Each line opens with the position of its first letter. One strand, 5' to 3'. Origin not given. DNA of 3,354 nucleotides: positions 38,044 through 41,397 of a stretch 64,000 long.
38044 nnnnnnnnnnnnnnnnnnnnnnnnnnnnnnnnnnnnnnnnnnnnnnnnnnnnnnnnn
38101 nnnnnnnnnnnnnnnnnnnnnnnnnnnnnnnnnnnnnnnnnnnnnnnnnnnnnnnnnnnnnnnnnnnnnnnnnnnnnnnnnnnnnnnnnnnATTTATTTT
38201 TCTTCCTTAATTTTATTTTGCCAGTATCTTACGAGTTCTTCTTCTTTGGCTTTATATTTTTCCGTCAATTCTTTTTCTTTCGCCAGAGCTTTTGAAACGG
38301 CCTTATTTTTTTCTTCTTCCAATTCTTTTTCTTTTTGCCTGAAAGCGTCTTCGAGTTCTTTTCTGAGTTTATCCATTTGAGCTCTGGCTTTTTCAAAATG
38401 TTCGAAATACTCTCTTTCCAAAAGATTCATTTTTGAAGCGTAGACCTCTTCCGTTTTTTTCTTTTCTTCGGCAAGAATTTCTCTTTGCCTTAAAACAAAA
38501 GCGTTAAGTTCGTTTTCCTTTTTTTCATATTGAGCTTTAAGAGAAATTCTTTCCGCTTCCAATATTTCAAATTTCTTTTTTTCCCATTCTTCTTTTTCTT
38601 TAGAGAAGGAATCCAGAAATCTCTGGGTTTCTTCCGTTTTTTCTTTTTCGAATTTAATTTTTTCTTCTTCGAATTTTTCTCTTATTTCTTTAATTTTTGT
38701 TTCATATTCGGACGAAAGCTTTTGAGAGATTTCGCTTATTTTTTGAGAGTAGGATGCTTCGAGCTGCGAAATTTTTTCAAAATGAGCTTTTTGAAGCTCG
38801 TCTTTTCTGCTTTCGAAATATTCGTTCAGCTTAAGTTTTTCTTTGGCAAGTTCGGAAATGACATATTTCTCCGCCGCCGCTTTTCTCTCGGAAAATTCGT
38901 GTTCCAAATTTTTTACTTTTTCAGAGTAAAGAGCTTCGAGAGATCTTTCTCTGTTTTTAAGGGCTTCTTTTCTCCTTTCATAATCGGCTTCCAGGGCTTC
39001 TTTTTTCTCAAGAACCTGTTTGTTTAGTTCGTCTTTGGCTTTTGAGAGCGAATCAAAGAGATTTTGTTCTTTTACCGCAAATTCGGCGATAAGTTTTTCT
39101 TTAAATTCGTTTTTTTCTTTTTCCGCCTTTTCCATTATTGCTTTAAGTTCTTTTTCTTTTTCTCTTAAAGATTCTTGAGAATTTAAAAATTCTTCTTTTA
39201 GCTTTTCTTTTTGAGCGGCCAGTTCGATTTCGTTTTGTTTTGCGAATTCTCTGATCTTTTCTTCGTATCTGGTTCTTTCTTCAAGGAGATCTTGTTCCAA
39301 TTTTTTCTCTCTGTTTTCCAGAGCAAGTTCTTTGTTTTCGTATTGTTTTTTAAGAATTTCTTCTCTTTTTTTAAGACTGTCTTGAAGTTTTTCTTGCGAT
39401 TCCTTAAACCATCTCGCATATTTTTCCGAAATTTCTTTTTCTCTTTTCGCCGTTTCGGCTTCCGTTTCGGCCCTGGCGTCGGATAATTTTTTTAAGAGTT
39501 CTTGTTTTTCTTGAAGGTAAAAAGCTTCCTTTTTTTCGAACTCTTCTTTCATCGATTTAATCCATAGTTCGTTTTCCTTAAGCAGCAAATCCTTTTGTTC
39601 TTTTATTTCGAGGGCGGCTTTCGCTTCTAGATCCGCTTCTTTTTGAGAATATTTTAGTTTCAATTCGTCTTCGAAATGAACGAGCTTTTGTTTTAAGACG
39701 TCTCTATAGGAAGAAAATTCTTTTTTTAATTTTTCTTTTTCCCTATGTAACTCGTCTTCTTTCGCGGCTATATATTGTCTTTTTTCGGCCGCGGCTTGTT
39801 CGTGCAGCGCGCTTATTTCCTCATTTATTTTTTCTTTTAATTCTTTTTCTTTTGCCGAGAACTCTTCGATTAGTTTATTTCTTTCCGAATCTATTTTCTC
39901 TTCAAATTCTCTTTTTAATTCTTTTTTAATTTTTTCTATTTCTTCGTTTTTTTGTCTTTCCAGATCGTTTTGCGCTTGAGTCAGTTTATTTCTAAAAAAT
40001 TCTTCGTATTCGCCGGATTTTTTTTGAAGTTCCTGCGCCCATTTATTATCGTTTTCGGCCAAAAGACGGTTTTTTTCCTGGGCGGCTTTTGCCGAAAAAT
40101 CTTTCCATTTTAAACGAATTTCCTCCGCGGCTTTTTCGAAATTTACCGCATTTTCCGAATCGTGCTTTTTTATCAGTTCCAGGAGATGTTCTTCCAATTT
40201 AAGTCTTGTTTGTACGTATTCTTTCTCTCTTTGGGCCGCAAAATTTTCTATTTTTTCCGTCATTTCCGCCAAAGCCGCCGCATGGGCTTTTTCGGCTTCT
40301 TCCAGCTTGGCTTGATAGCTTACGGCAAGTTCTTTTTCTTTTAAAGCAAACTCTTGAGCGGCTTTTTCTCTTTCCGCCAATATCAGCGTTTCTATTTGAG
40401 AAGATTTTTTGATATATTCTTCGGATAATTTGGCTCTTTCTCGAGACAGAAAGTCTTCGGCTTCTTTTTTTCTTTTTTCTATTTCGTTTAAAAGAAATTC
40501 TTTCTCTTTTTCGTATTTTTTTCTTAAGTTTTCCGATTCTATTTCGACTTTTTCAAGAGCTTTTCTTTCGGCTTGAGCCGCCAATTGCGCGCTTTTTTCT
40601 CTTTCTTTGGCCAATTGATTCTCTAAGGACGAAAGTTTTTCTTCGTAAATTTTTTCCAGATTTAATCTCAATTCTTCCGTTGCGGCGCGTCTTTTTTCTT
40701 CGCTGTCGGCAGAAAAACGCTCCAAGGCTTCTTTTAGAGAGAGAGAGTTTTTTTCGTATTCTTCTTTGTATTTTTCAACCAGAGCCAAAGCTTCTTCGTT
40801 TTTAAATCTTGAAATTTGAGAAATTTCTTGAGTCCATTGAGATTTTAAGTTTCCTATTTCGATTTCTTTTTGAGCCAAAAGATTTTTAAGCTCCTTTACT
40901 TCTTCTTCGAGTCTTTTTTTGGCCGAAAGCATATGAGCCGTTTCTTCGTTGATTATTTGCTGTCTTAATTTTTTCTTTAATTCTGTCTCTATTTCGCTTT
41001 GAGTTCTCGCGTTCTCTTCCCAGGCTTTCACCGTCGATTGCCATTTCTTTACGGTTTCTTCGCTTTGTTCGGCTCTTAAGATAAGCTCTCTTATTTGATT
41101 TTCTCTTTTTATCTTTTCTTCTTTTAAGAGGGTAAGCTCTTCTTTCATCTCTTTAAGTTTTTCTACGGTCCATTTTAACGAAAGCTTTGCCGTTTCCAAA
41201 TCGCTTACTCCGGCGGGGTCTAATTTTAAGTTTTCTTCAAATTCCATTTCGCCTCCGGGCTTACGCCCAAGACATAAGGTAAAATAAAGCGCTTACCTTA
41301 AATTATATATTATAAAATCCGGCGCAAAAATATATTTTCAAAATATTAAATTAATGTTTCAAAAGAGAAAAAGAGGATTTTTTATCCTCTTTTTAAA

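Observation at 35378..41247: Tandem, translationally coupled giant coiled-coil proteins built from a shared aromatic-punctuated module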

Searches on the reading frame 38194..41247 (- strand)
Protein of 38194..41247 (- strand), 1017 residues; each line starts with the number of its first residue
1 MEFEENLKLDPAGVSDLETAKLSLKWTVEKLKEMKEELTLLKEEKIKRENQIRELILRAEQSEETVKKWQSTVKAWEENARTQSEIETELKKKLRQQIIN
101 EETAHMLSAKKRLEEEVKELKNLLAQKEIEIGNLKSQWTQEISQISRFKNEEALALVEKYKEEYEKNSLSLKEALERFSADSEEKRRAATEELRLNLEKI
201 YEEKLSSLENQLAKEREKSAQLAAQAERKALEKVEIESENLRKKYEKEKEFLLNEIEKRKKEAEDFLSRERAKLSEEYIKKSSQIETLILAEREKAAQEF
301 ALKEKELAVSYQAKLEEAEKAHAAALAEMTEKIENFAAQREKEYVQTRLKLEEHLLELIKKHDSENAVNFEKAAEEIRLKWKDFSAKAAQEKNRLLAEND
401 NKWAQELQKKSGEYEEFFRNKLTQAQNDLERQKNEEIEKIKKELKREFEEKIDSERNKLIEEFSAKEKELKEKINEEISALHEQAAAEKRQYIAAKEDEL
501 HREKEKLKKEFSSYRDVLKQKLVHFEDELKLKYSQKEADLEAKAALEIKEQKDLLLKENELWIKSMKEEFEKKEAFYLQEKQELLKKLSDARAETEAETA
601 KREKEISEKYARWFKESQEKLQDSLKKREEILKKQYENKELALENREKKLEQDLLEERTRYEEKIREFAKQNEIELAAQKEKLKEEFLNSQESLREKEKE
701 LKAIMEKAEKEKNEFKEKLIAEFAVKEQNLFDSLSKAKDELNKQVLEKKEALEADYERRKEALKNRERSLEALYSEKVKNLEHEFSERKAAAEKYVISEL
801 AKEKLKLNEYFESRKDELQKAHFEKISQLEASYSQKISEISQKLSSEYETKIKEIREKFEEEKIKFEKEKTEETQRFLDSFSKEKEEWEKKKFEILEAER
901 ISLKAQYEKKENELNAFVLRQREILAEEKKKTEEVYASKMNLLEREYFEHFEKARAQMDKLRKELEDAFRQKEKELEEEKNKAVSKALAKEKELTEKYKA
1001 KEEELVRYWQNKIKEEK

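Call 6: search_protein_families(library=pfam, proteins=[window:38194-41247:-], max_evalue=0.1)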
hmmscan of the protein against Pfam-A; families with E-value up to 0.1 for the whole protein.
window:38194-41247:- (1017 aa): 0 families

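Call 7: search_protein_families(library=ncbifam, proteins=[window:38194-41247:-], max_evalue=0.1)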
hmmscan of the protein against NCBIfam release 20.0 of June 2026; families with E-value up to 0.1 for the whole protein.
window:38194-41247:- (1017 aa): 0 families

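Call 12: find_homologous_proteins(query=window:38194-41247:-, max_evalue=0.001)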
Query window:38194-41247:- (1017 aa): 2 proteins with E <= 0.001 among 8000 candidates.
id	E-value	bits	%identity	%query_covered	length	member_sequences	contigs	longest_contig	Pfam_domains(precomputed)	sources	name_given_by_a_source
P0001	5.7e-71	258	30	100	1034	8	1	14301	-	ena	-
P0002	2.5e-63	233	29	97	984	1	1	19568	-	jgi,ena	-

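Call 14: find_encoding_contigs(protein=P0001, flank=10000)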
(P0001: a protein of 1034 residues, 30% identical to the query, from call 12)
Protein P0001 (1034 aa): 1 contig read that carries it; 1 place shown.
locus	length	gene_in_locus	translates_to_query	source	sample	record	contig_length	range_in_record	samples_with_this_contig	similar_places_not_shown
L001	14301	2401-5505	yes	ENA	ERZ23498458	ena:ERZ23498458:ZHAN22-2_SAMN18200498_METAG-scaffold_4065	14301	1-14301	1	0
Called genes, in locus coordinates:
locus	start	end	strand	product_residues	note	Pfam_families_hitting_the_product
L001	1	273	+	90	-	?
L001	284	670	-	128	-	PF01643:Acyl-ACP_TE, PF13279:4HBT_2, PF03061:4HBT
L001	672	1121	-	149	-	PF01894:YjbQ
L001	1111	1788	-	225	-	PF01797:Y1_Tnp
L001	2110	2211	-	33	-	-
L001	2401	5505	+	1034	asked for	-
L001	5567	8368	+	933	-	-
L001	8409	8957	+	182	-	PF01862:PvlArgDC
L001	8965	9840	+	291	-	PF00491:Arginase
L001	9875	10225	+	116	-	PF01050:MannoseP_isomer, PF07883:Cupin_2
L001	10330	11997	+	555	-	PF00474:SSF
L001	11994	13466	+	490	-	PF00534:Glycos_transf_1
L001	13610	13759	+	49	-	-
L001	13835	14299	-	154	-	?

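Call 15: find_encoding_contigs(protein=P0002, flank=10000)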
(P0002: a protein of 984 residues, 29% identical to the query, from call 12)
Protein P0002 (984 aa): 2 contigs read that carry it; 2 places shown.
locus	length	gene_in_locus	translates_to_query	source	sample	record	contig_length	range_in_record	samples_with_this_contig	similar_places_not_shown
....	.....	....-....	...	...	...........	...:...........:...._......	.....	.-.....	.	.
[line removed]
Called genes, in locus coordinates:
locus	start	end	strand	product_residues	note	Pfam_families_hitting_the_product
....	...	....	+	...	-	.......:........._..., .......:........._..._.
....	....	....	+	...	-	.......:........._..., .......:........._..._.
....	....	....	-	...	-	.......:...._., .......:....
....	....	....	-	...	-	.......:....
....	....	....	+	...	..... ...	-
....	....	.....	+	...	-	-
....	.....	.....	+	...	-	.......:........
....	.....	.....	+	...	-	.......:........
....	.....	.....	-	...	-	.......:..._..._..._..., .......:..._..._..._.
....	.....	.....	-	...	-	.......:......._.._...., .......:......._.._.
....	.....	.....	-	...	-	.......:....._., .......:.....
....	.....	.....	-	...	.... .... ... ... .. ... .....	-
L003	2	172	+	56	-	?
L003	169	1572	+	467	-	PF00675:Peptidase_M16, PF05193:Peptidase_M16_C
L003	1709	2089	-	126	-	PF13279:4HBT_2, PF03061:4HBT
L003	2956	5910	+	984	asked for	-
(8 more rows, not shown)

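Call 21: find_related_loci(query=A1, collection=genome_contigs, flank=10000)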
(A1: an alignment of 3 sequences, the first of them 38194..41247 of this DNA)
Query A1 (1017 aa) in genome_contigs; peptide patterns used: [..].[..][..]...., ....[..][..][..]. (x = any residue, [..] = any of these).
217 stretches matched a pattern; 64 encode a relative of the query (tblastn E <= 1e-3); 64 distinct loci.
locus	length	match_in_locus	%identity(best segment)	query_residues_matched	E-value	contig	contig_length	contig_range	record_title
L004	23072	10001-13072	32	3-1015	1e-99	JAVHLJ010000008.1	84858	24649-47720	MAG: Elusimicrobiales bacterium isolate Ess09-09 NODE_8_length_84858_cov_11.877033, whole genome shotgun sequence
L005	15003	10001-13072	32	3-1015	3e-95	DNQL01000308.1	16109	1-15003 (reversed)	MAG TPA_asm: Elusimicrobia bacterium isolate UBA11179 contig_25718, whole genome shotgun sequence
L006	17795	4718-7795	33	1-1015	7e-95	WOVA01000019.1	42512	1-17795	MAG: Elusimicrobia bacterium isolate X2_MetaBAT.4 scaffold_270, whole genome shotgun sequence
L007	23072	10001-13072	32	3-1015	4e-95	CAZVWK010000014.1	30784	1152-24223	MAG TPA_asm: uncultured Elusimicrobiaceae bacterium isolate binchicken_co37_74 genome assembly, contig: NODE_654_length_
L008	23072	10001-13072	30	3-1015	3e-91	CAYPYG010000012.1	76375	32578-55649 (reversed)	MAG TPA_asm: uncultured Elusimicrobiaceae bacterium isolate binchicken_co20_337 genome assembly, contig: NODE_885_length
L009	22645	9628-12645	29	1-1015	2e-79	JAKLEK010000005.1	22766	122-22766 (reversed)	MAG: Elusimicrobia bacterium isolate RA.bin131 RA.bin131_5, whole genome shotgun sequence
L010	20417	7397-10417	31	1-1012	2e-79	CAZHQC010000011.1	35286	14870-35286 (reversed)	MAG TPA_asm: uncultured Elusimicrobiaceae bacterium isolate binchicken_co49_18 genome assembly, contig: NODE_366_length_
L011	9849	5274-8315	30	1-1012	4e-79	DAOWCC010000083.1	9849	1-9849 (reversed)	MAG TPA_asm: Elusimicrobiota bacterium isolate CSMAG_1877 CSMAG_1877_k141_602757_length_9849_cov_11.0000, whole genome s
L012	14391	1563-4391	31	1-1015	1e-78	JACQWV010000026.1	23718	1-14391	MAG: Elusimicrobia bacterium isolate NC_groundwater_1498_Pr4_B-0.1um_45_12 SR1-18-B1_scaffold_129316, whole genome shotg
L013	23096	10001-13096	30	3-1012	2e-75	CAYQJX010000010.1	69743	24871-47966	MAG TPA_asm: uncultured Elusimicrobiaceae bacterium isolate binchicken_co266_98 genome assembly, contig: NODE_851_length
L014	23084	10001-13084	31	1-1006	4e-74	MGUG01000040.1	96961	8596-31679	MAG: Elusimicrobia bacterium GWC2_64_44 gwc2_scaffold_381, whole genome shotgun sequence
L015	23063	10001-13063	30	1-1012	6e-74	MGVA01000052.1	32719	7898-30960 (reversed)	MAG: Elusimicrobia bacterium RIFOXYA12_FULL_51_18 rifixya3_full_scaffold_556, whole genome shotgun sequence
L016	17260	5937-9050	36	1-1009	1e-126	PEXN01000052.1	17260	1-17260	MAG: Elusimicrobia bacterium CG08_land_8_20_14_0_20_51_18 CG08_land_8_20_14_0.20_scaffold_1415_c, whole genome shotgun s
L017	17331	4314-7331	30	1-1015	1e-72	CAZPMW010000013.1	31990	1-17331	MAG TPA_asm: uncultured Elusimicrobiaceae bacterium isolate SRP272421_co3_746 genome assembly, contig: NODE_2452_length_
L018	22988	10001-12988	31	1-985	2e-71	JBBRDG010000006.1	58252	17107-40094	MAG: Elusimicrobiales bacterium isolate Co_metawrap_2441 Cmw_2441_k141_24171183_length_58252_cov_13.9662, whole genome s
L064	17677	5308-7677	32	708-1017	3e-25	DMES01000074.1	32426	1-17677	MAG TPA_asm: Elusimicrobia bacterium isolate UBA9634 contig_1098, whole genome shotgun sequence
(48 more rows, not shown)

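Call 27: search_solved_structures(query=A1, max_evalue=1)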
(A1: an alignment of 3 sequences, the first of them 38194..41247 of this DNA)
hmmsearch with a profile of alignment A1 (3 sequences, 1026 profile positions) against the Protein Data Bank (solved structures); distinct sequences matched with E-value up to 1: 4.
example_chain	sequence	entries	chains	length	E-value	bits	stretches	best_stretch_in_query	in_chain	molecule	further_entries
9tz5_q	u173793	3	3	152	0.011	16.7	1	957-997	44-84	Large ribosomal subunit protein bL9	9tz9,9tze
2n5e_A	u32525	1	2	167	0.1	13.5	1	731-886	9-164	Apolipoprotein A-I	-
2mar_A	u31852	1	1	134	0.29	12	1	558-617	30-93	SXP/RAL-2 family protein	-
2wqg_A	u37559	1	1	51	0.46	11.4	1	115-149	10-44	PROTEIN THO1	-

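Call 34: search_protein_representatives(alignment_id=A1)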
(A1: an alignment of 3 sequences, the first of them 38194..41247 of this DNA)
Query: 3 sequences, 1026 profile positions. Proteins with E-value up to 0.001 (for the whole library): 55; up to 1e-10: 36; up to 1e-30: 16. The best 55 are listed.
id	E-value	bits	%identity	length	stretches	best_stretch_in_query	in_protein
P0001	0.0e+00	1597.4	-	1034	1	1-1026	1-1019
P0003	1.4e-247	840.8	-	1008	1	15-1026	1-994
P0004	1.4e-195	668.6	-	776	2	3-580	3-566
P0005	6.0e-105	368.6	-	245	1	1-239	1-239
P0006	3.1e-103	362.9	-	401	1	604-999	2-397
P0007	7.1e-85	302.2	-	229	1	1-194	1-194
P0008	2.3e-52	194.5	-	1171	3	4-196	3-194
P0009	1.1e-47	179.1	-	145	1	1-99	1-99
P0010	4.7e-46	173.6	-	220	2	832-1023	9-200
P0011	1.2e-43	165.7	-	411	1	602-950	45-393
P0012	2.5e-38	148.1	-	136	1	870-998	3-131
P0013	1.1e-35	139.3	-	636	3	4-198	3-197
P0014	2.0e-35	138.5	-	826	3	5-203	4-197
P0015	6.9e-35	136.7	-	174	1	1-81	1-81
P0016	3.0e-32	127.9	-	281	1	3-278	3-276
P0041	6.9e-09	50.6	-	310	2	778-1017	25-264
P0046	1.6e-06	42.7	-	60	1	964-1016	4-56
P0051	2.2e-05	39.0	-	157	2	911-1016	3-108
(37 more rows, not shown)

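Call 47: list_cluster_members(proteins=[window:38194-41247:-, window:35378-38191:-, window:32799-35339:+, window:41413-41604:-, window:41684-42400:+])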
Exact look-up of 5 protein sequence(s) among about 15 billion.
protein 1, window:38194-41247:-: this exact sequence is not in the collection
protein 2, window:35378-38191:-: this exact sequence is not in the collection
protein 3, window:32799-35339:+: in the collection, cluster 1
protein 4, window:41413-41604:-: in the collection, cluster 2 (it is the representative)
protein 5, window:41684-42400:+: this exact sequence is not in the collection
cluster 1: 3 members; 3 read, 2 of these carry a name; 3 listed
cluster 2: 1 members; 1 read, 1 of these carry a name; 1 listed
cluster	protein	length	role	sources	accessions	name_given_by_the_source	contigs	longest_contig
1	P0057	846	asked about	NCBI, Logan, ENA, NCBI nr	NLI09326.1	MAG: DNA mismatch repair protein MutS [Elusimicrobia bacterium] | DNA mismatch repair protein MutS [Elusimicrobiota bacterium]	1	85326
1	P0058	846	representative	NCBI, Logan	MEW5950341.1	MAG: DNA mismatch repair protein MutS [Elusimicrobiota bacterium]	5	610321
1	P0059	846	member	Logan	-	-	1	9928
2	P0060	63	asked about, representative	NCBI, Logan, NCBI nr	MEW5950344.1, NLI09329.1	MAG: 50S ribosomal protein L28 [Elusimicrobia bacterium] | 50S ribosomal protein L28 [Elusimicrobiota bacterium]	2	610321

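Call 56: predict_structure(alignment_id=A1)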
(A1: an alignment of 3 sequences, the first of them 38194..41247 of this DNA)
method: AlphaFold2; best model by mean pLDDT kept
length: 1017 residues; sequences in the alignment: 3
mean_pLDDT: 62.5   pTM: 0.25
mean pLDDT of the five models: 62.5, 57.9, 57.9, 56.7, 54.4
residues with pLDDT >= 90: 0; 70-90: 170; 50-70: 751; < 50: 96
segments of 3 or more residues with pLDDT < 50: 1-15, 196-209, 362-366, 520-539, 865-878, 880-882
pLDDT, mean of each block of 10 residues (from residue 1): 30 47 57 58 65 66 66 64 65 67 64 73 75 70 64 68 70 67 59 44 42 52 58 62 65 65 66 67 68 68 68 68 64 66 61 55 50 59 62 65 68 68 71 71 71 69 66 64 60 62 59 52 41 41 56 66 68 63 58 54 59 61 64 68 66 70 66 60 53 50 56 58 59 64 67 68 69 69 65 65 69 70 70 68 62 57 45 43 49 61 66 73 69 67 71 70 73 71 66 65 73 59
secondary structure, 60 per line:
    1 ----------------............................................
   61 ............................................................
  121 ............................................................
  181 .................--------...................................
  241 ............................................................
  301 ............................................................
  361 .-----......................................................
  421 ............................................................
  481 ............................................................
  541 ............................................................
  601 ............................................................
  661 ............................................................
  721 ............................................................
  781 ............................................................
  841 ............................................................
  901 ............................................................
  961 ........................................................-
elements in order (helices of 4 or more, strands of 3 or more residues): H17-197 H206-361 H367-1016

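Call 67: search_protein_families(library=padloc, proteins=[window:38194-41247:-], max_evalue=0.01)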
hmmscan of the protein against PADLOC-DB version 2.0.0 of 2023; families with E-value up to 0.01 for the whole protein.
window:38194-41247:- (1017 aa): 0 families

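Call 68: search_protein_families(library=phrogs, proteins=[window:38194-41247:-], max_evalue=0.01)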
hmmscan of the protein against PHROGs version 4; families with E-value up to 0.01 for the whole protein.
window:38194-41247:- (1017 aa): 0 families

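Call 85: fold_search(model_id=the predicted structure, library=pdb)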
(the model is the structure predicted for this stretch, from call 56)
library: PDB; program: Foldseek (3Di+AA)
matches with E <= 10: 2; with E <= 0.001: 0
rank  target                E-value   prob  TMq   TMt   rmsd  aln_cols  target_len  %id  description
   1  7zr1_C                5.4e+00  0.05  0.13  0.16  19.6       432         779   21  Chaetomium thermophilum Mre11-Rad50-Nbs1 complex bound to ATPyS (composite structure) (released 2023-01-11)
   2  5xg2                  7.0e+00  0.06  0.13  0.32  10.1       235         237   22  Crystal structure of a coiled-coil segment (residues 345-468 and 694-814) of Pyrococcus yayanosii Smc (released 2017-06-07)

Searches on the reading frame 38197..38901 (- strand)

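Call 58: search_protein_families(library=pfam, proteins=[window:38197-38901:-], max_evalue=10)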
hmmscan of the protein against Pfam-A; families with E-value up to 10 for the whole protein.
window:38197-38901:- (235 aa): 2 families
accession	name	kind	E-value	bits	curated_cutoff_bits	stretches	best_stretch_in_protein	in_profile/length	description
PF00567.30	TUDOR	-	0.064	13.8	23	1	147-202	3-57/121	Tudor domain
PF13175.12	AAA_15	-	7.3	6.5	32.1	0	8-223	95-289/374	AAA ATPase domain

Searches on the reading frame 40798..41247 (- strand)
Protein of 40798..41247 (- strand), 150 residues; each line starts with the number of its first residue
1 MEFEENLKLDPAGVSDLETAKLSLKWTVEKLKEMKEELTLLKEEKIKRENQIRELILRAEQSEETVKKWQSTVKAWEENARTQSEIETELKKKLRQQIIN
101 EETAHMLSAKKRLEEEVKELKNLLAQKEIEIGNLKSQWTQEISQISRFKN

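Call 58: search_protein_families(library=pfam, proteins=[window:40798-41247:-], max_evalue=10)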
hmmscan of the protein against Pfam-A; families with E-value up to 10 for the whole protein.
window:40798-41247:- (150 aa): 14 families
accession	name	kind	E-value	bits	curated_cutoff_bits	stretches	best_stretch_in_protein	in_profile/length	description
PF18035.6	Bap31_Bap29_C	-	0.016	15.6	30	1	115-138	1-24/52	Bap31/Bap29 cytoplasmic coiled-coil domain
PF23353.1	BBS2_hp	-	0.034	14.7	27.7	1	24-94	7-76/98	BBS2 hairpin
PF13525.12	YfiO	-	0.1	12.8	25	1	113-149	129-165/203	Outer membrane lipoprotein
PF19745.5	FUT8_N_cat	-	0.51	9.5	27.6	1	27-139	41-148/499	Alpha-(1,6)-fucosyltransferase N- and catalytic domains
PF16043.11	DUF4795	-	1.5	8.6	34.8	1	28-143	6-123/208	Domain of unknown function (DUF4795)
PF04977.20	DivIC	-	1.8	8.8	28.9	1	39-83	20-64/80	Septum formation initiator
PF14465.12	NFRKB_winged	-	2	9.2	22.2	1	52-83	5-36/103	NFRKB Winged Helix-like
PF04629.19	ICA69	-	2.8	8.5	22.4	1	23-140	9-121/241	Islet cell autoantigen ICA69, C-terminal domain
PF20732.2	NamZ_C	-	3.1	9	25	1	14-80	81-146/152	Exo-beta-N-acetylmuramidase NamZ, C-terminal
PF08702.15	Fib_alpha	-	4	8.1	29.9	1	52-149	22-122/143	Fibrinogen alpha/beta chain family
PF18175.6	HU-CCDC81_bac_2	-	4.9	7.6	35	1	94-133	3-43/70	CCDC81-like prokaryotic HU domain 2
PF15005.11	IZUMO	-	8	7.5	25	1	92-144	14-66/143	Izumo sperm-egg fusion, Ig domain-associated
PF06005.17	ZapB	-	9.3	7.2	31.5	0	27-74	16-63/71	Cell division protein ZapB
PF04859.17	DUF641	-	9.5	7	27.6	1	93-149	55-111/127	Plant protein of unknown function (DUF641)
